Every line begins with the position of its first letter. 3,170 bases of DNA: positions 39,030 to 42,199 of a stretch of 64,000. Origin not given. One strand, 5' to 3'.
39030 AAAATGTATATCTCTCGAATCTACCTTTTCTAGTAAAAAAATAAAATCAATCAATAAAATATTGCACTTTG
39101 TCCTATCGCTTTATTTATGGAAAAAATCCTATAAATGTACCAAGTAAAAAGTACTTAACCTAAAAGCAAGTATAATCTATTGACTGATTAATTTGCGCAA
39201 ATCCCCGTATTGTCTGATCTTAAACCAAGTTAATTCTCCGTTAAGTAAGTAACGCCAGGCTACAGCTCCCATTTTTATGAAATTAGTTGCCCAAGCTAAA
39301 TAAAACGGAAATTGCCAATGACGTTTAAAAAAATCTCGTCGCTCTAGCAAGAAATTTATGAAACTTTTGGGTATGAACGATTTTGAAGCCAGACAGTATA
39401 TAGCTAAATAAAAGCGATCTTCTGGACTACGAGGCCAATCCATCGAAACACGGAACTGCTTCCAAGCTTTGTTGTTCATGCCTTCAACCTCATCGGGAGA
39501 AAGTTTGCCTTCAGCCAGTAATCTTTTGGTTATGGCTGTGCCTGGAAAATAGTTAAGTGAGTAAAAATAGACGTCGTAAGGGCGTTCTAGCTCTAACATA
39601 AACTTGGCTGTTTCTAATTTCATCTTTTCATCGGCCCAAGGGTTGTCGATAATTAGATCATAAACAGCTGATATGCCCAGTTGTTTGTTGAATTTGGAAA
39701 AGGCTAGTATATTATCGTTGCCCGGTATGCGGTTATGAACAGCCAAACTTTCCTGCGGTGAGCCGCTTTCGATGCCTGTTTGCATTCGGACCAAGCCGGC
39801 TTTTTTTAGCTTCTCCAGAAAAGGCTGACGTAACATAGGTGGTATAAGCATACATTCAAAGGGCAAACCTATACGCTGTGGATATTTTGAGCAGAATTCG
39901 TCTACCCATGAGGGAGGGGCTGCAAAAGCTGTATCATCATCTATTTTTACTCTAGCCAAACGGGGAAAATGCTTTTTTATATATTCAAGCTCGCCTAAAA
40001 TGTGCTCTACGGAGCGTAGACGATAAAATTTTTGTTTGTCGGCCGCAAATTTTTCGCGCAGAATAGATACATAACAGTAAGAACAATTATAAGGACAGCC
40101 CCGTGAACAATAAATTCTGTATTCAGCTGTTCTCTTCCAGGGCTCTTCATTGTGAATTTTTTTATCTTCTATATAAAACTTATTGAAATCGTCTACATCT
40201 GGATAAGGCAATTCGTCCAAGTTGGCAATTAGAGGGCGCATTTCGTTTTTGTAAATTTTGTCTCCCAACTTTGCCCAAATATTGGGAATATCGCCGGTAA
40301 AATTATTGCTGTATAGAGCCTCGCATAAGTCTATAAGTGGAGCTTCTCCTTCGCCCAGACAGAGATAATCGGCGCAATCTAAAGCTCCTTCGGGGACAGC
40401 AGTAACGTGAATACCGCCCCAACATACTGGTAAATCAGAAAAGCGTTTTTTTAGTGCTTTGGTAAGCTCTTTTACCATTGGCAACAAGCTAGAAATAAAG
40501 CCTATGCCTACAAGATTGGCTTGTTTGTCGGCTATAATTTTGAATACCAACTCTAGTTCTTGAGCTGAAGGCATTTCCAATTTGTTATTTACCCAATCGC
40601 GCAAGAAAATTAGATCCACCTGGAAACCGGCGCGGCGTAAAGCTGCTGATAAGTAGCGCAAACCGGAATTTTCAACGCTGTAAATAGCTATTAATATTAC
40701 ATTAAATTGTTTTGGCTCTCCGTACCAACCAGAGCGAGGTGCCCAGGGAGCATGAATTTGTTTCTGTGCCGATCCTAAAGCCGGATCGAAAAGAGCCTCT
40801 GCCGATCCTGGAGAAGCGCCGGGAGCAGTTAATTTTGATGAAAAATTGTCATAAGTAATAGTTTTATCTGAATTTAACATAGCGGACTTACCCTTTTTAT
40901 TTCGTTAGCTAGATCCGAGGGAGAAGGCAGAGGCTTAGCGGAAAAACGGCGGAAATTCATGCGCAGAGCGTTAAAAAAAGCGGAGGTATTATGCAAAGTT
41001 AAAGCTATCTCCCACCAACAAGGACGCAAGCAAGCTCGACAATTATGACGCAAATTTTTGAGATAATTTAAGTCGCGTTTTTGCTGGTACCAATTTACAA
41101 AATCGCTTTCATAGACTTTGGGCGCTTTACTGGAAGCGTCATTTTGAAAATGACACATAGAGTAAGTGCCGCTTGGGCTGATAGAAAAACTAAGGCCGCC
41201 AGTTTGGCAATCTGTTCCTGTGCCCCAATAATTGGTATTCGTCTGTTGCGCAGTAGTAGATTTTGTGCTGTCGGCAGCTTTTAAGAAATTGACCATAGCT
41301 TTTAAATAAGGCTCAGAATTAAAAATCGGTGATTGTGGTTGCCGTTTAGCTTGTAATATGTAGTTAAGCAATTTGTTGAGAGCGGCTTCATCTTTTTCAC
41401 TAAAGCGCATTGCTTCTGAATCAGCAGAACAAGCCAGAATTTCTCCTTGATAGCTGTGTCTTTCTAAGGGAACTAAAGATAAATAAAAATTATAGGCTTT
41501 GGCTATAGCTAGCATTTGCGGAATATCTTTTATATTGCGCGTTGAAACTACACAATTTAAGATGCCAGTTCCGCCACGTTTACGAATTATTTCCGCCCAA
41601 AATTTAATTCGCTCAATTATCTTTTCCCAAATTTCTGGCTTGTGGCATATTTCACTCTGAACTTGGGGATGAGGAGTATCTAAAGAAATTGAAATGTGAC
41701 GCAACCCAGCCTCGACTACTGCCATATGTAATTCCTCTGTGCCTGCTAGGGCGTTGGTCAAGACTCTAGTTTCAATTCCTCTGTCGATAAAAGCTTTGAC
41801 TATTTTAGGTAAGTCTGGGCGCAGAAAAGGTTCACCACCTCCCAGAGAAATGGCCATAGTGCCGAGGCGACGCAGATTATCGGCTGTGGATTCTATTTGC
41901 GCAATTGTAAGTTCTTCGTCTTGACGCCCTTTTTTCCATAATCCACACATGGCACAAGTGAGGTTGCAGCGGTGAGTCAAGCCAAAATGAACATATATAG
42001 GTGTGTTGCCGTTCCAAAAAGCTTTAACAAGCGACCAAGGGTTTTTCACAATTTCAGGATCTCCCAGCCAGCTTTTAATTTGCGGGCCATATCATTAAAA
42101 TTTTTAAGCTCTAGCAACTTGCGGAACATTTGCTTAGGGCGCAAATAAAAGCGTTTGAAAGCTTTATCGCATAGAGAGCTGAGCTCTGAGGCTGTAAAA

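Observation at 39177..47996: Six-gene minus-strand operon with four radical SAM enzymes (2 B12-binding, 2 SPASM-type), a DegT-like aminotransferase with proline-rich repeats and an FAD oxidoreductase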

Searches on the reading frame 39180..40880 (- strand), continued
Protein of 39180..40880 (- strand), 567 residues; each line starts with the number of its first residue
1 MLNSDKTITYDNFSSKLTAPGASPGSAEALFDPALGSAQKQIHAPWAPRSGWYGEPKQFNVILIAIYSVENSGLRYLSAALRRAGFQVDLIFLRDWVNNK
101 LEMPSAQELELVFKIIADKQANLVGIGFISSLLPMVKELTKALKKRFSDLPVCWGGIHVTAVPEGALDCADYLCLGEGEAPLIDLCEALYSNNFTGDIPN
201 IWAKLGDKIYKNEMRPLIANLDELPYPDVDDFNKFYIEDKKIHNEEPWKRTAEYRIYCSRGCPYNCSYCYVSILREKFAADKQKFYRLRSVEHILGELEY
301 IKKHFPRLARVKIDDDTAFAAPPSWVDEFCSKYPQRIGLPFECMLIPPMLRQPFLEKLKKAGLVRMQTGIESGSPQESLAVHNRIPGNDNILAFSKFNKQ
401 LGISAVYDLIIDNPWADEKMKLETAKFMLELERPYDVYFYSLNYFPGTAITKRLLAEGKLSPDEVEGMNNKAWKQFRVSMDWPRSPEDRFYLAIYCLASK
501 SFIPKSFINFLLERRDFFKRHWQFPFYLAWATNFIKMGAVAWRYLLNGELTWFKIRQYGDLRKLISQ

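Call 77: predict_structure(alignment_id=A1)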
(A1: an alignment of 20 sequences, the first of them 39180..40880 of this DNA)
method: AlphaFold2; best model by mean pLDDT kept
length: 567 residues; sequences in the alignment: 20
mean_pLDDT: 76.0   pTM: 0.78
mean pLDDT of the five models: 76.0, 75.5, 73.6, 71.8, 71.1
residues with pLDDT >= 90: 201; 70-90: 189; 50-70: 98; < 50: 79
segments of 3 or more residues with pLDDT < 50: 1-41, 263-283, 469-481, 565-567
pLDDT, mean of each block of 10 residues (from residue 1): 30 26 24 28 79 94 78 81 96 70 86 97 86 83 95 74 77 88 97 95 93 85 87 88 75 76 41 36 63 94 85 71 88 95 84 93 89 59 65 91 86 74 90 81 60 76 62 43 74 89 95 95 89 79 74 64 51
secondary structure, 60 per line:
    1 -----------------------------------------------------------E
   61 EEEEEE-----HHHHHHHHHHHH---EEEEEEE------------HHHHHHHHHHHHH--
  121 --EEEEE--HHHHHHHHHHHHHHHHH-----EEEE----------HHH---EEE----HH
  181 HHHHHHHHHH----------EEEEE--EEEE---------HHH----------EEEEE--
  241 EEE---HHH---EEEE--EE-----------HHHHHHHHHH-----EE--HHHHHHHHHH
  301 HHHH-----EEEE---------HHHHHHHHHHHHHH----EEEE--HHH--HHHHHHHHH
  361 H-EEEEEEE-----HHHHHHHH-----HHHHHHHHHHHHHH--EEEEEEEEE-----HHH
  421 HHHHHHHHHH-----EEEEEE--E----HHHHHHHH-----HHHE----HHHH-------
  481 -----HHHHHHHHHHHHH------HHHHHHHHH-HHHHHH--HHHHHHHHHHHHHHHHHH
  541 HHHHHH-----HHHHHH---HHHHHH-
elements in order: E60-66 H72-83 E87-93 H106-118 E123-127 H130-146 E152-155 E172-174 H179-190 E201-205 E208-211 E234-238 E241-243 E253-256 H272-281 H291-304 E310-313 H323-336 E341-344 H352-361 E363-369 H375-382 H388-401 E404-412 H418-430 E436-441 H449-456 H470-473 H486-498 H505-513 H515-520 H523-546 H552-557 H561-566

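Call 79: fold_search(model_id=the predicted structure, library=pdb)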
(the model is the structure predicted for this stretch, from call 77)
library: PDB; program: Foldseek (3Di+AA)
matches with E <= 10: 1847; with E <= 0.001: 44
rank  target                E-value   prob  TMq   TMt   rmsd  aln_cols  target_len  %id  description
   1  6wte_A                6.0e-16  1.00  0.53  0.53   6.9       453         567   17  Structure of radical S-adenosylmethionine methyltransferase, TsrM, from Kitasatospora setae with cobalamin and [4Fe-4S (released 2020-12-23)
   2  6wtf_B                9.6e-16  1.00  0.53  0.56   5.5       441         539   18  Structure of radical S-adenosylmethionine methyltransferase, TsrM, from Kitasatospora setae with tryptophan substrate  (released 2020-12-23)
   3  6wtf_A                1.1e-15  1.00  0.54  0.56   5.4       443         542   18  Structure of radical S-adenosylmethionine methyltransferase, TsrM, from Kitasatospora setae with tryptophan substrate  (released 2020-12-23)
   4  6wte_B                4.0e-15  1.00  0.54  0.57   5.5       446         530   17  Structure of radical S-adenosylmethionine methyltransferase, TsrM, from Kitasatospora setae with cobalamin and [4Fe-4S (released 2020-12-23)
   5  5ul3                  5.0e-15  1.00  0.49  0.39  14.5       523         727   18  Structure of Cobalamin-dependent S-adenosylmethionine radical enzyme OxsB with aqua-cobalamin bound (released 2017-04-19)
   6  5ul4                  9.5e-15  1.00  0.50  0.40  14.2       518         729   18  Structure of Cobalamin-dependent S-adenosylmethionine radical enzyme OxsB with aqua-cobalamin and S-adenosylmethionine b (released 2017-04-19)
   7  9ccb                  2.0e-14  1.00  0.49  0.64   8.6       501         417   15  X-ray crystal structure of methyl-coenzyme M reductase glutamine methylase (MgmA) from Methanothermobacter marburgensis  (released 2025-01-01)
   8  5ul2                  1.2e-13  1.00  0.49  0.39   5.3       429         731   20  Structure of Apo, SeMet-labeled Cobalamin-dependent S-adenosylmethionine radical enzyme OxsB (released 2017-04-19)
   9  7kdx_B                2.8e-13  1.00  0.53  0.46   6.7       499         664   16  Crystal structure of Streptomyces tokunonesis TokK with hydroxycobalamin, 5'-deoxyadenosine, and methionine (released 2022-01-12)
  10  7kdx_A                3.1e-13  1.00  0.52  0.45   7.3       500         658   16  Crystal structure of Streptomyces tokunonesis TokK with hydroxycobalamin, 5'-deoxyadenosine, and methionine (released 2022-01-12)
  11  7kdy_A                4.2e-13  1.00  0.54  0.47   7.2       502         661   16  Crystal structure of Streptomyces tokunonesis TokK with hydroxycobalamin, 5'-deoxyadenosine, methionine, and (2R)-pant (released 2022-01-12)
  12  9n1b                  7.8e-13  1.00  0.54  0.49   5.3       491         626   14  Crystal structure of CysS from Corallococcus sp. CA054B with 5'-deoxyadenosine, methionine, and pantetheinylated 3-metho (released 2026-01-28)
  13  9n1d                  2.3e-12  1.00  0.50  0.46   5.2       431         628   15  Crystal structure of CysS from Corallococcus sp. CA054B with 5'-deoxyadenosine and methionine bound (released 2026-01-28)
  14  7kdy_B                2.6e-12  1.00  0.53  0.46   7.2       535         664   14  Crystal structure of Streptomyces tokunonesis TokK with hydroxycobalamin, 5'-deoxyadenosine, methionine, and (2R)-pant (released 2022-01-12)
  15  9n1c                  2.8e-12  1.00  0.53  0.48   5.9       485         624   15  Crystal structure of CysS from Corallococcus sp. CA054B with 5'-deoxyadenosine, methionine, and pantetheinylated 3-ethox (released 2026-01-28)
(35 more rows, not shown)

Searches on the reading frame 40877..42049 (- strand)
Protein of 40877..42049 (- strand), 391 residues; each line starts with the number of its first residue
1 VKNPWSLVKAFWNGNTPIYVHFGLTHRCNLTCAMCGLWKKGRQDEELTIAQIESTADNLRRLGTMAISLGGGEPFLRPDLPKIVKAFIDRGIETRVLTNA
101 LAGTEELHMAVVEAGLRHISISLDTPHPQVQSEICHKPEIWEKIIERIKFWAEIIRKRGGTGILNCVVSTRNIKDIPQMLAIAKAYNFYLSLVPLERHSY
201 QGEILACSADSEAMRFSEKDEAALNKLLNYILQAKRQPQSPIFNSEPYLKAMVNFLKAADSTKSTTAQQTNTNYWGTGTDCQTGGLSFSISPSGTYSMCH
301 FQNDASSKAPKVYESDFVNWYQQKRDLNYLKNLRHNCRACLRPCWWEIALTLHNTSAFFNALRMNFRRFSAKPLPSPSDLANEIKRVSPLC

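Call 3: search_protein_families(library=pfam, proteins=[window:40877-42049:-], max_evalue=0.01)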
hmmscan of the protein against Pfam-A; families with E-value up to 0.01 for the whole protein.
window:40877-42049:- (391 aa): 2 families
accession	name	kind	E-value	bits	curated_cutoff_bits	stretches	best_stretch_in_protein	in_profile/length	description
PF04055.27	Radical_SAM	-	8.5e-23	81.8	29.5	1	24-180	3-163/166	Radical SAM superfamily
PF13353.11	Fer4_12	-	0.0016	19.2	22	0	25-126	12-116/137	4Fe-4S single cluster domain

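Call 4: search_protein_families(library=ncbifam, proteins=[window:40877-42049:-], max_evalue=0.01)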
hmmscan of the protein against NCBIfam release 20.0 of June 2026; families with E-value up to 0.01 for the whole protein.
window:40877-42049:- (391 aa): 53 families (the best 25 are shown)
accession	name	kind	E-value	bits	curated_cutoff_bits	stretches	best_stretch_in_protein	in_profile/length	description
TIGR02109.1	PQQ_syn_pqqE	equivalog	1.2e-24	86.9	381.35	1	16-184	5-170/358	pyrroloquinoline quinone biosynthesis protein PqqE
TIGR02668.1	moaA_archaeal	equivalog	8.7e-21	74.2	325.25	1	22-199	14-190/303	GTP 3',8-cyclase MoaA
TIGR02666.1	moaA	equivalog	8.2e-20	71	284.05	1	19-194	11-191/336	GTP 3',8-cyclase MoaA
NF001199.0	PRK00164.2-1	equivalog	2.5e-18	66.3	231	1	23-198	17-190/308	GTP 3',8-cyclase MoaA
TIGR03962.1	mycofact_rSAM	equivalog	2.8e-18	66.2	265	1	15-195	9-185/339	mycofactocin radical SAM maturase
TIGR04545.1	rSAM_ahbD_hemeb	equivalog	2.6e-16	60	500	1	21-199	3-182/339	heme b synthase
TIGR04317.1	W_rSAM_matur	equivalog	4.6e-16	58.9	380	1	20-188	6-176/349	tungsten cofactor oxidoreductase radical SAM maturase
TIGR03961.1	rSAM_PTO1314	hypoth_equivalog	1.1e-15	57.8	306.05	1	16-255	21-236/332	PTO1314 family radical SAM protein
TIGR04053.2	TIGR04053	equivalog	3.3e-15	56.2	395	1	15-188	5-178/366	TIGR04053 family radical SAM/SPASM domain-containing protein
TIGR03913.1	rad_SAM_trio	equivalog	4.5e-15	55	591.75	1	16-180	17-176/477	GDL motif peptide-associated radical SAM/SPASM maturase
TIGR04546.1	rSAM_ahbC_deAc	equivalog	5.1e-15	55.2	650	1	14-185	36-202/390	12,18-didecarboxysiroheme deacetylase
NF045646.2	rSAM_Se_TrsS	equivalog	1.8e-14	53.1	490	1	23-202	91-270/441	radical SAM (seleno)protein TrsS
NF038283.1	viperin_w_prok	equivalog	2.2e-14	53.3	180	1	20-175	4-169/281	viperin family antiviral radical SAM protein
NF045702.1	rSAM_GDGT_ether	equivalog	2.6e-14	52.7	450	1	21-184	89-254/486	tetraether lipid synthase Tes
NF050035.1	rSAM_WgK_link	exception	2.9e-14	52.8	650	1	15-333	6-322/367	radical SAM/SPASM peptide maturase WgkB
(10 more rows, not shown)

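Call 23: search_solved_structures(query=window:40877-42049:-, max_evalue=0.001)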
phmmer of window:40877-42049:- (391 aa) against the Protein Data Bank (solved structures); distinct sequences matched with E-value up to 0.001: 9.
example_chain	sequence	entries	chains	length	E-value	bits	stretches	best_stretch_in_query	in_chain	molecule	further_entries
6c8v_A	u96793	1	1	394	5e-09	38.7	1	17-183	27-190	Coenzyme PQQ synthesis protein E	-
7tol_A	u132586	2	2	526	2.4e-08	36.4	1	15-125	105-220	glycerol dibiphytanyl glycerol tetraether - macrocyclic archaeol synthase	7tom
7vob_C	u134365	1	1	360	9.9e-08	34.4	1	18-197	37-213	Cytosylglucuronate decarboxylase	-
7voc_C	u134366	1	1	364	1e-07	34.4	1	18-197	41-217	Cytosylglucuronate decarboxylase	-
9dfu_A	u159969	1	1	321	3.3e-05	26.1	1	14-88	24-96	Radical SAM core domain-containing protein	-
8wm2_A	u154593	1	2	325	4.4e-05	25.7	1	18-126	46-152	Fe-S radical SAM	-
9dfn_A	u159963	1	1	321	4.5e-05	25.7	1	14-88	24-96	Radical SAM core domain-containing protein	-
1tv7_A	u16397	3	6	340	6.6e-05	25.1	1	21-149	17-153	Molybdenum cofactor biosynthesis protein A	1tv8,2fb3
2fb2_A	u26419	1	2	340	8.7e-05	24.7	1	22-149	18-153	Molybdenum cofactor biosynthesis protein A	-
